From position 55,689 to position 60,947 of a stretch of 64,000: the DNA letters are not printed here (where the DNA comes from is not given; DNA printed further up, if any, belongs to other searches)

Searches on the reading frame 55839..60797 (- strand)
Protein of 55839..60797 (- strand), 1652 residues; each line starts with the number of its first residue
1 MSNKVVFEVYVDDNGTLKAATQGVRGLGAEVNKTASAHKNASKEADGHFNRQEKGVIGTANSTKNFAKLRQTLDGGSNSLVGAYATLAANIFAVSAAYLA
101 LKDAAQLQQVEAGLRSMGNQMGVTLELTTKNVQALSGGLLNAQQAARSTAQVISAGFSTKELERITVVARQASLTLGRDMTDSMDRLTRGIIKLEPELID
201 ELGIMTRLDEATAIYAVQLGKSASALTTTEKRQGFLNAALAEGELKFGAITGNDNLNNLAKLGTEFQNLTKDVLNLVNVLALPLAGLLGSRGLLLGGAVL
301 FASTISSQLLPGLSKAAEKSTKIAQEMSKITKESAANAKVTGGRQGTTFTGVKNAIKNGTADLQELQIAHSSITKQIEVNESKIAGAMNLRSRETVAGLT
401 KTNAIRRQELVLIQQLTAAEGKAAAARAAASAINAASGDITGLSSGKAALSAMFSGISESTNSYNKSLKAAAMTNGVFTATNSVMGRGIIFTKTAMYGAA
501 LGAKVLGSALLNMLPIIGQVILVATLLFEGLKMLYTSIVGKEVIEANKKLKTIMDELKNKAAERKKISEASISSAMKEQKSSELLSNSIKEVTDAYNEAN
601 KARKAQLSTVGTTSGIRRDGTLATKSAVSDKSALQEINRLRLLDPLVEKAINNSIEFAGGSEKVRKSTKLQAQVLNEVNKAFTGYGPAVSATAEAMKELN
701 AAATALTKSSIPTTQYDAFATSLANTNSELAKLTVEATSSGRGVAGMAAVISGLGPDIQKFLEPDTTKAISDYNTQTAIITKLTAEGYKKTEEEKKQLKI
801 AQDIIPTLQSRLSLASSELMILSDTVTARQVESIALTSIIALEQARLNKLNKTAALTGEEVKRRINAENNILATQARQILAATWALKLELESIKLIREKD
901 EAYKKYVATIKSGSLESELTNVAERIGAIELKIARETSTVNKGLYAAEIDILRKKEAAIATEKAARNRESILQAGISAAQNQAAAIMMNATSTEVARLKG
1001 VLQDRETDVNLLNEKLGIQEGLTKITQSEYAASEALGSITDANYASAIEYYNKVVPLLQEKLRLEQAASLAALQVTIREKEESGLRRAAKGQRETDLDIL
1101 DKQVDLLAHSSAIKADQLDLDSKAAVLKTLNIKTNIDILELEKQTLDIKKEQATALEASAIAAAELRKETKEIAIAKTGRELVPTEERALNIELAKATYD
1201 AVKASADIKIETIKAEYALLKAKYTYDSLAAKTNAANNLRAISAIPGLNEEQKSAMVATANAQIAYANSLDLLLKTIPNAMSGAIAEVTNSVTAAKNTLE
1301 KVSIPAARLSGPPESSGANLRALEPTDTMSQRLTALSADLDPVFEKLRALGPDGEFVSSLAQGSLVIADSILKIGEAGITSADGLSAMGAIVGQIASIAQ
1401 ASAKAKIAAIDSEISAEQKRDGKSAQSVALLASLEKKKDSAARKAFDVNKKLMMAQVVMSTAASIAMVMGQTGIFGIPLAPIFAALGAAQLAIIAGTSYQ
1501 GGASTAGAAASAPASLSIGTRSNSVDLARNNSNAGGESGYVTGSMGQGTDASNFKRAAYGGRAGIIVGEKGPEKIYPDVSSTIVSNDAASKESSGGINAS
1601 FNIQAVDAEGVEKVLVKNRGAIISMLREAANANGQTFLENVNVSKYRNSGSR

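Call 20: search_protein_families(library=phrogs, proteins=[window:55839-60797:-], max_evalue=0.00001)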
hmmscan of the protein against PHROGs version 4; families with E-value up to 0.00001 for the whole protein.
window:55839-60797:- (1652 aa): 1 family
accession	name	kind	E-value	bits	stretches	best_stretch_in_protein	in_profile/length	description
phrog_3779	-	tail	1.1e-54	187.1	2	20-250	136-362/1225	tail length tape measure protein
